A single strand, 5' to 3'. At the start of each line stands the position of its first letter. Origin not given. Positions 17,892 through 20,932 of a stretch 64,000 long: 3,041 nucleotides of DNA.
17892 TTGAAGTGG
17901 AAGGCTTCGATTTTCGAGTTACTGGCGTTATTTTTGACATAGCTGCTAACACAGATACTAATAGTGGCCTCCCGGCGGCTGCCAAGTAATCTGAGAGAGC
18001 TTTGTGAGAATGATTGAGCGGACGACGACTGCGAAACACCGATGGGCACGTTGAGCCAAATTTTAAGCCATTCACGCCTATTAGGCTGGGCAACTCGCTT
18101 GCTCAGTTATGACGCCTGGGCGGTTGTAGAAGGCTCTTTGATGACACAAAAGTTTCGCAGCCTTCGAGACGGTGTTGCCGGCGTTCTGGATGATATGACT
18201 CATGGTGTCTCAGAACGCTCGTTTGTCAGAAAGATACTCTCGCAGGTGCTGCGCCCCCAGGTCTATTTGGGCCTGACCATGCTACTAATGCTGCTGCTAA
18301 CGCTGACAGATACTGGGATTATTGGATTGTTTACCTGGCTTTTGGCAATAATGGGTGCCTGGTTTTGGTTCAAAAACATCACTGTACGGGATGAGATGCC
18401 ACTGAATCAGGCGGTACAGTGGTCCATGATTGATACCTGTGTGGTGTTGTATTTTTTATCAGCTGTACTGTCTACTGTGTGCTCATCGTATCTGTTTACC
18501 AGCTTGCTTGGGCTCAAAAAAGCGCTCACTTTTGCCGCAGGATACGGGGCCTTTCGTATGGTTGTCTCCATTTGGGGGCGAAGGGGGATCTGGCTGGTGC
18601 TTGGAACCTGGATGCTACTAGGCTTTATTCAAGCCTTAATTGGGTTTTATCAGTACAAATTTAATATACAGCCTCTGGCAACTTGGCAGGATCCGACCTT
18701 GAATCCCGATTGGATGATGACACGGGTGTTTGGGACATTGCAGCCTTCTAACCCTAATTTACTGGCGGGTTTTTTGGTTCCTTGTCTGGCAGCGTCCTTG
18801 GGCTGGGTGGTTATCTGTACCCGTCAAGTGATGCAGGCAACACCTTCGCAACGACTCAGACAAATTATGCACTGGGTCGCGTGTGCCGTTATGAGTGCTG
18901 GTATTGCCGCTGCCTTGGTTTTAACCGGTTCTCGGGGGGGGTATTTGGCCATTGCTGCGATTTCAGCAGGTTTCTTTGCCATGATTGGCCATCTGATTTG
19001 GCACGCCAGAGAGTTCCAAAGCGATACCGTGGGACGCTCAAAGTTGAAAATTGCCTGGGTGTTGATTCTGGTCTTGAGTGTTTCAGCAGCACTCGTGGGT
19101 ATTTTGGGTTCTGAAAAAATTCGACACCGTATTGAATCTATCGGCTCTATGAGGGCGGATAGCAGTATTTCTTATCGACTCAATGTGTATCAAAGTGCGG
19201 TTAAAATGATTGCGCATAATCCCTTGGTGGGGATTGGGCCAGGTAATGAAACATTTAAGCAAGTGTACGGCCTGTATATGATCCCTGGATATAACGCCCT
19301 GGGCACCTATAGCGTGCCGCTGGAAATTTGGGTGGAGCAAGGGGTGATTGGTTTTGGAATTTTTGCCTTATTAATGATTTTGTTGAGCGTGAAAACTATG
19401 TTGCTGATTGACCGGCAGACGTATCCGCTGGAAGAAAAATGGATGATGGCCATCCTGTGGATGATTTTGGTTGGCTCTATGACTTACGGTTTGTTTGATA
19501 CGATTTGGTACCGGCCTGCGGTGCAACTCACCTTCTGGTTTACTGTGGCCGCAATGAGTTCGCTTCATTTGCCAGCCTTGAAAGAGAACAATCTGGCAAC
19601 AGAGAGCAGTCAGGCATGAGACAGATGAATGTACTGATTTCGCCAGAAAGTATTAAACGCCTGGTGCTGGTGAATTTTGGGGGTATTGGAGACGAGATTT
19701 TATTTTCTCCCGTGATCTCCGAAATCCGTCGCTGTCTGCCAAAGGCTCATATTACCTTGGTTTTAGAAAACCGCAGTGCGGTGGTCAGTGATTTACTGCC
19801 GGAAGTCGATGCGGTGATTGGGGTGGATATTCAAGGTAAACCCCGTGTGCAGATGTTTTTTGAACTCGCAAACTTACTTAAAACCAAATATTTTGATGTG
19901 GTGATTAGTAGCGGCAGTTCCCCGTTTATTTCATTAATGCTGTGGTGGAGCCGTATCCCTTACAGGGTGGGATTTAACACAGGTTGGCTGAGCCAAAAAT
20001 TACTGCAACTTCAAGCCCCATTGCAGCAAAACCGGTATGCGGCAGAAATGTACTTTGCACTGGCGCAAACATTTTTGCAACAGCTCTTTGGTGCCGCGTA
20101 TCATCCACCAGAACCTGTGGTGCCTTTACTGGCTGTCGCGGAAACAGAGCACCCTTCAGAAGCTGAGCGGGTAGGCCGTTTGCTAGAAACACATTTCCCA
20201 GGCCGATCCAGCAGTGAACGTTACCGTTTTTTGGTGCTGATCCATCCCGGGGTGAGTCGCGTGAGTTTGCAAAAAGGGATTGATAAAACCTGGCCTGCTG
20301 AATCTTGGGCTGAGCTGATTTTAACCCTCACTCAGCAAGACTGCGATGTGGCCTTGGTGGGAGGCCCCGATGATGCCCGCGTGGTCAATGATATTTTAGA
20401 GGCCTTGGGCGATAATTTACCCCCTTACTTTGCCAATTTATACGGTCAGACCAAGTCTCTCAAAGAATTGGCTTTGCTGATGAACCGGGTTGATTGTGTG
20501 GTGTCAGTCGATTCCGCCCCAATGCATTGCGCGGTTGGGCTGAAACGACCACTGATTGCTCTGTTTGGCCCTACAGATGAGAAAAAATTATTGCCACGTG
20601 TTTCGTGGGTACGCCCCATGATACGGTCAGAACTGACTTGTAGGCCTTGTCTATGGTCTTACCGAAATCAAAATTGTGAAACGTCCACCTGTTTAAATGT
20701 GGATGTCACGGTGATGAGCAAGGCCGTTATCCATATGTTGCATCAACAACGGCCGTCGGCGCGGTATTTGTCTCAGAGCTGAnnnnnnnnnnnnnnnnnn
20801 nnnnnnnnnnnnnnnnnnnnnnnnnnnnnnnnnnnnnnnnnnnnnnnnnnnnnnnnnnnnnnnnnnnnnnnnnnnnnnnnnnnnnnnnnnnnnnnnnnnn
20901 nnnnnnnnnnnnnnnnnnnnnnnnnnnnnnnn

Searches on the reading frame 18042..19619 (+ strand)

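Call 56: search_protein_families(library=pfam, proteins=[window:18042-19619:+], max_evalue=0.00001)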
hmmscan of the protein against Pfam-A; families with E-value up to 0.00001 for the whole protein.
window:18042-19619:+ (525 aa): 1 family
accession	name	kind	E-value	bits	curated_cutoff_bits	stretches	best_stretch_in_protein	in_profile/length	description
PF04932.20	Wzy_C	-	2.5e-18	66.7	31.7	1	287-441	5-148/149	O-Antigen ligase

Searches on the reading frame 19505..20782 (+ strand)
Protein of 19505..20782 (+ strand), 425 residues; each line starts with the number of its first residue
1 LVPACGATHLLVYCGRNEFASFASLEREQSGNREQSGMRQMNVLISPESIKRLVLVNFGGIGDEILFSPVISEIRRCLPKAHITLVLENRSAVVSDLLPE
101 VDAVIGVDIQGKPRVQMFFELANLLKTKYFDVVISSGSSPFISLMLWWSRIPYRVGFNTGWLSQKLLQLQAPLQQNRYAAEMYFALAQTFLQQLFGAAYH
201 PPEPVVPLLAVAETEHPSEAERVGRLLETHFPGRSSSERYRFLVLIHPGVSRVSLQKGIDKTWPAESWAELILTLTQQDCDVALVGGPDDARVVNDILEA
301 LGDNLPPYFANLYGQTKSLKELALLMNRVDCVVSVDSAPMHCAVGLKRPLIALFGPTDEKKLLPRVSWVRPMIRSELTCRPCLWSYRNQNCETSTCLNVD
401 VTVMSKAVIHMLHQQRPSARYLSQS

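Call 56: search_protein_families(library=pfam, proteins=[window:19505-20782:+], max_evalue=0.00001)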
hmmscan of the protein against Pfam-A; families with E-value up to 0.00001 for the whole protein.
window:19505-20782:+ (425 aa): 1 family
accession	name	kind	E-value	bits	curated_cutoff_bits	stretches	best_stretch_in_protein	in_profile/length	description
PF01075.23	Glyco_transf_9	-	1.3e-29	103.7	22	1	120-382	3-236/247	Glycosyltransferase family 9 (heptosyltransferase)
